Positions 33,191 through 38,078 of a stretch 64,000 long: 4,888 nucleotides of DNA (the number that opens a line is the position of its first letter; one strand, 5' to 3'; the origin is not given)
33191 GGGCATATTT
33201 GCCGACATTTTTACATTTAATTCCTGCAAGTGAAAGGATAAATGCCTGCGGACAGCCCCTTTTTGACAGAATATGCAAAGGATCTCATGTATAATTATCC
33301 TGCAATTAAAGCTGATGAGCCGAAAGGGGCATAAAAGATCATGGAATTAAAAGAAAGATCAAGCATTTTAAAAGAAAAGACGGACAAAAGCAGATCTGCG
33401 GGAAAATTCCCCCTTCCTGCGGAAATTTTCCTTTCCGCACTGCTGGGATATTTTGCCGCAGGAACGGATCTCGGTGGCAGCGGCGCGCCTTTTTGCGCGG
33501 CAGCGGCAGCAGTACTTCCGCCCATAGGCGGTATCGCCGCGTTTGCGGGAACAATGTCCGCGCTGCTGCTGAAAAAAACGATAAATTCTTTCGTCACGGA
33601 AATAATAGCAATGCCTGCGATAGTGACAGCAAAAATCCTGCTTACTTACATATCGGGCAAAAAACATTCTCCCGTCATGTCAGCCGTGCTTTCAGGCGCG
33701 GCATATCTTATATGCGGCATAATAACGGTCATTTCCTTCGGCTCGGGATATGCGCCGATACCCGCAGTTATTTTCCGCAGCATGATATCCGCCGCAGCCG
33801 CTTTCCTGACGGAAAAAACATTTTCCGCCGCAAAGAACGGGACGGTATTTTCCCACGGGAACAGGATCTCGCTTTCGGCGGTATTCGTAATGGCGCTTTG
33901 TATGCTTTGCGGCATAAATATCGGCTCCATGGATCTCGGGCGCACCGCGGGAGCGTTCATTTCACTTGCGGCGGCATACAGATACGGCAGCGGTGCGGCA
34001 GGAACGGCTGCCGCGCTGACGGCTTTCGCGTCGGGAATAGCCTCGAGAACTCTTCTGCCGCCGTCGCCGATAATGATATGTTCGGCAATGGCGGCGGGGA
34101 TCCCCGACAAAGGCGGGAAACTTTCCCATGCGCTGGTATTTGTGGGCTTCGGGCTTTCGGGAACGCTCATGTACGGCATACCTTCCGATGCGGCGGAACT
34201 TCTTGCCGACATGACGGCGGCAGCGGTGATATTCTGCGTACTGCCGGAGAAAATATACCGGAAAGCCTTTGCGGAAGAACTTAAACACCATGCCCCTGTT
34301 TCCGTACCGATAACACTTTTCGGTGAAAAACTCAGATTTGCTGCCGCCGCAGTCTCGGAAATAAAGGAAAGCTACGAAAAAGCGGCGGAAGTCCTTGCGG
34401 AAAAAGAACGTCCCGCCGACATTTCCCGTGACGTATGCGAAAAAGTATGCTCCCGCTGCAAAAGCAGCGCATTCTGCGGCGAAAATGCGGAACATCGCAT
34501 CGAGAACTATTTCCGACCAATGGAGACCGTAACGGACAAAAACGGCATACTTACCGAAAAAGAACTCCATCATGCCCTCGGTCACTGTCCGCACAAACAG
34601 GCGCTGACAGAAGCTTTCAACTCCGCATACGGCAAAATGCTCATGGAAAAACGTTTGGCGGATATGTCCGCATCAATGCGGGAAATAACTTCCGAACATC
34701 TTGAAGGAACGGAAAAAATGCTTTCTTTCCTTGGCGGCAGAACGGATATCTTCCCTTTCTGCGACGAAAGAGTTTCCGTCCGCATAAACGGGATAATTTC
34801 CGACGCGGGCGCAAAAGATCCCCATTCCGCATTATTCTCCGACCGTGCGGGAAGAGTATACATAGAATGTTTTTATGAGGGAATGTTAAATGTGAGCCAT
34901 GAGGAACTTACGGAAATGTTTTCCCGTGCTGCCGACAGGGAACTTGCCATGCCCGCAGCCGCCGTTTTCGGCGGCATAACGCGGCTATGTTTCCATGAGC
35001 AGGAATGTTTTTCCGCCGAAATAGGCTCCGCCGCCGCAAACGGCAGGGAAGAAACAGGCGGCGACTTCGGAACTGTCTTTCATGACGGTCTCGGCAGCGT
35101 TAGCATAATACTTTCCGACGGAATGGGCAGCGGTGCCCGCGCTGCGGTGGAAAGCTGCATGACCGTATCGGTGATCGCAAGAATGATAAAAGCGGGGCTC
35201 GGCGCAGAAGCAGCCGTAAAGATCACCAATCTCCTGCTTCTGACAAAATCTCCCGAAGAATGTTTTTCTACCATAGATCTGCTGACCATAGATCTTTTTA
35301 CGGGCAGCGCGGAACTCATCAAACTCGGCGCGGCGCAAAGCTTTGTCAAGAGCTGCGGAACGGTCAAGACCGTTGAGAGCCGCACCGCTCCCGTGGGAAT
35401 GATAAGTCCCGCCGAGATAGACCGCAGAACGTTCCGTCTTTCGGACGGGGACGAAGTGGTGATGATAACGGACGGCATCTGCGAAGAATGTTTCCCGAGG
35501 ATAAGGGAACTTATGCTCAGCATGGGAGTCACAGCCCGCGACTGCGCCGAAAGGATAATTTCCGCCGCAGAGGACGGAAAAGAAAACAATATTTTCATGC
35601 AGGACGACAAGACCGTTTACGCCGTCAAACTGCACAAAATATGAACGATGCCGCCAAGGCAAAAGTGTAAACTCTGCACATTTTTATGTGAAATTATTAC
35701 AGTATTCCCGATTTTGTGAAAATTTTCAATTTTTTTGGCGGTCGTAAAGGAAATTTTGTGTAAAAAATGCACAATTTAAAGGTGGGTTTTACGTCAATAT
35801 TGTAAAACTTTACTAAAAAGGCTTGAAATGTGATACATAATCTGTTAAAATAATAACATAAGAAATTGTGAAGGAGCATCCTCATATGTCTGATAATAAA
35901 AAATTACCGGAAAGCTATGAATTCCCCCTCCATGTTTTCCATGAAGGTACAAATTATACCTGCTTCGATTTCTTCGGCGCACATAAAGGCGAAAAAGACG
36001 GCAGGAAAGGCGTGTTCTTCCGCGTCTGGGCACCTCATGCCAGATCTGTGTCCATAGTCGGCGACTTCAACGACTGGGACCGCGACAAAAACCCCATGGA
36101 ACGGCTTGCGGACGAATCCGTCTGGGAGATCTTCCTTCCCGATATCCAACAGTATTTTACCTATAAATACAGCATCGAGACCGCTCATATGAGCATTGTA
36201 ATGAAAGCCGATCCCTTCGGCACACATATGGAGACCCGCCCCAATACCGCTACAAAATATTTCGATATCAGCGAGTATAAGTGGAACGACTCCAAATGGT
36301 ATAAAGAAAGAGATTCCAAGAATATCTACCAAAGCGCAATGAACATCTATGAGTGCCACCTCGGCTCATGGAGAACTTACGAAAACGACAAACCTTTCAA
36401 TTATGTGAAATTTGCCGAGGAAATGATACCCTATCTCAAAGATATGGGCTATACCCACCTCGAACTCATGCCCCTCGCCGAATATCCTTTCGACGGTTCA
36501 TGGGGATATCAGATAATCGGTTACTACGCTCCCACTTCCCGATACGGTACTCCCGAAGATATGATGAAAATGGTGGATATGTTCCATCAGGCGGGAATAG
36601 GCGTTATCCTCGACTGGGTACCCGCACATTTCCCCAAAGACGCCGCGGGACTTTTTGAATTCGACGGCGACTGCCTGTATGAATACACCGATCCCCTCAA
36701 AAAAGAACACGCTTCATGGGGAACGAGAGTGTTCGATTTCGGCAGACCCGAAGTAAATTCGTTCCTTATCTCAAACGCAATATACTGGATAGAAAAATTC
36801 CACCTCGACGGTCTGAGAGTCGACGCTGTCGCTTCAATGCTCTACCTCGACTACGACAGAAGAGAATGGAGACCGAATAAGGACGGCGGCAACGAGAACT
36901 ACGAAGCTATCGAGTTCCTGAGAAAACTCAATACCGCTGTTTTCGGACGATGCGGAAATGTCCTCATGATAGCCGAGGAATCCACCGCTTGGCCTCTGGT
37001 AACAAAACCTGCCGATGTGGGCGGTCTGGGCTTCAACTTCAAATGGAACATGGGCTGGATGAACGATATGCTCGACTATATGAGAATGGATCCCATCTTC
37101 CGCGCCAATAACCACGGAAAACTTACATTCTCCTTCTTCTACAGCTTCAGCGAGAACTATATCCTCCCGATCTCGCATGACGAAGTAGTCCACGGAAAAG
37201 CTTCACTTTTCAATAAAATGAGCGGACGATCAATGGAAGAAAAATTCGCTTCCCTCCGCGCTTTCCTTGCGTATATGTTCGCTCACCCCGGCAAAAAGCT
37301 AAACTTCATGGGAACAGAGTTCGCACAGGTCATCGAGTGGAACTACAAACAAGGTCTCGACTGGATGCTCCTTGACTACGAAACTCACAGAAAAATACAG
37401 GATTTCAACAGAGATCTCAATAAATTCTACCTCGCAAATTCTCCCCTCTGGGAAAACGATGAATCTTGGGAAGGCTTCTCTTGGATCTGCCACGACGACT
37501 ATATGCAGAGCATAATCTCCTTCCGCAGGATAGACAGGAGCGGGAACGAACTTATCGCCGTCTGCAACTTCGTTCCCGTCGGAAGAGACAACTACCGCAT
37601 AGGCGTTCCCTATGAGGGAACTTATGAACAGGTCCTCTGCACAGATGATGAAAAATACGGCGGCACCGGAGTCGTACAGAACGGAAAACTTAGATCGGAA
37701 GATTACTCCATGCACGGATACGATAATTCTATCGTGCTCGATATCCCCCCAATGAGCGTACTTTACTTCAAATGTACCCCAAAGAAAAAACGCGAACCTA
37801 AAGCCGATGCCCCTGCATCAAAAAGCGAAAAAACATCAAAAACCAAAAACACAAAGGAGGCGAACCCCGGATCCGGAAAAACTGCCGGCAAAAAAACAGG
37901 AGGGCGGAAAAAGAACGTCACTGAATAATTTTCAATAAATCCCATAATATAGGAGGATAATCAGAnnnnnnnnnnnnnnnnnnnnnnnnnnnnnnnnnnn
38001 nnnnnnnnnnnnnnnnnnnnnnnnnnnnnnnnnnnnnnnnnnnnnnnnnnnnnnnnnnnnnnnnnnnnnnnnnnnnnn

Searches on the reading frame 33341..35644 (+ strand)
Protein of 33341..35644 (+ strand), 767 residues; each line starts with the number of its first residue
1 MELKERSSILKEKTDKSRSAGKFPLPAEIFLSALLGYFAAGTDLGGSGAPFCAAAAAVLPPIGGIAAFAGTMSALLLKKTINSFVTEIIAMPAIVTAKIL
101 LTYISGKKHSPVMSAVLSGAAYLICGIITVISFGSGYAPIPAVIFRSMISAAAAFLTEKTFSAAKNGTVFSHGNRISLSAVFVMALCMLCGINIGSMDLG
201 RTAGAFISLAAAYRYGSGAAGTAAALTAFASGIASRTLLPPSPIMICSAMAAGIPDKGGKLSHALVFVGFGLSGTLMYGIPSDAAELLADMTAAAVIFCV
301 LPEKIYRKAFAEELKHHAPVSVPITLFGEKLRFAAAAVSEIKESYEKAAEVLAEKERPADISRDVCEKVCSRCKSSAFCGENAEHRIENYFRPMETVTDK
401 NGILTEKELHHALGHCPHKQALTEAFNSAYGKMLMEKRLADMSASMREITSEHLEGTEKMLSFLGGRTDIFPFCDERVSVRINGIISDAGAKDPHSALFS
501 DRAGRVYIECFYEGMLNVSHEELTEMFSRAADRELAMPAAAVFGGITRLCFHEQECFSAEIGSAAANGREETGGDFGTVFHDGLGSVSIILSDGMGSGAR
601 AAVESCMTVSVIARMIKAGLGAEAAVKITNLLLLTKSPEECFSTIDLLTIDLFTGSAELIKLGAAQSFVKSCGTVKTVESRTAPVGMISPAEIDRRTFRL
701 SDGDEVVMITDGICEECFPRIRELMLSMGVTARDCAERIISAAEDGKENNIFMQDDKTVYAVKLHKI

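Call 87: search_protein_families(library=pfam, proteins=[window:33341-35644:+], max_evalue=0.00001)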
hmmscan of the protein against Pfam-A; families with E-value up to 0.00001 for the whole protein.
window:33341-35644:+ (767 aa): 1 family
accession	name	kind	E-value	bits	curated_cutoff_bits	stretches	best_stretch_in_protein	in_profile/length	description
PF07228.17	SpoIIE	-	2.2e-22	80.4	25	1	585-764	3-191/192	Stage II sporulation protein E (SpoIIE)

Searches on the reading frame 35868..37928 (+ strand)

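Call 87: search_protein_families(library=pfam, proteins=[window:35868-37928:+], max_evalue=0.00001)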
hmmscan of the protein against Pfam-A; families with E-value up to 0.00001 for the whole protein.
window:35868-37928:+ (686 aa): 4 families
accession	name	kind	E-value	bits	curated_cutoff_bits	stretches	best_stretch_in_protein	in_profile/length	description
PF02806.24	Alpha-amylase_C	-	1.4e-21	77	21.2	1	539-636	1-94/95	Alpha amylase, C-terminal all-beta domain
PF02922.24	CBM_48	-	2.5e-21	76.2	22.4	1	36-117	2-82/83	Carbohydrate-binding module 48 (Isoamylase N-terminal domain)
PF00128.31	Alpha-amylase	-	6.1e-16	59.1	22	1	186-257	24-94/446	Alpha amylase, catalytic domain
PF22019.2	GlgB_N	-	6.9e-08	32.9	27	1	27-116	11-93/94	alpha-1,4-glucan branching enzyme GlgB, N-terminal domain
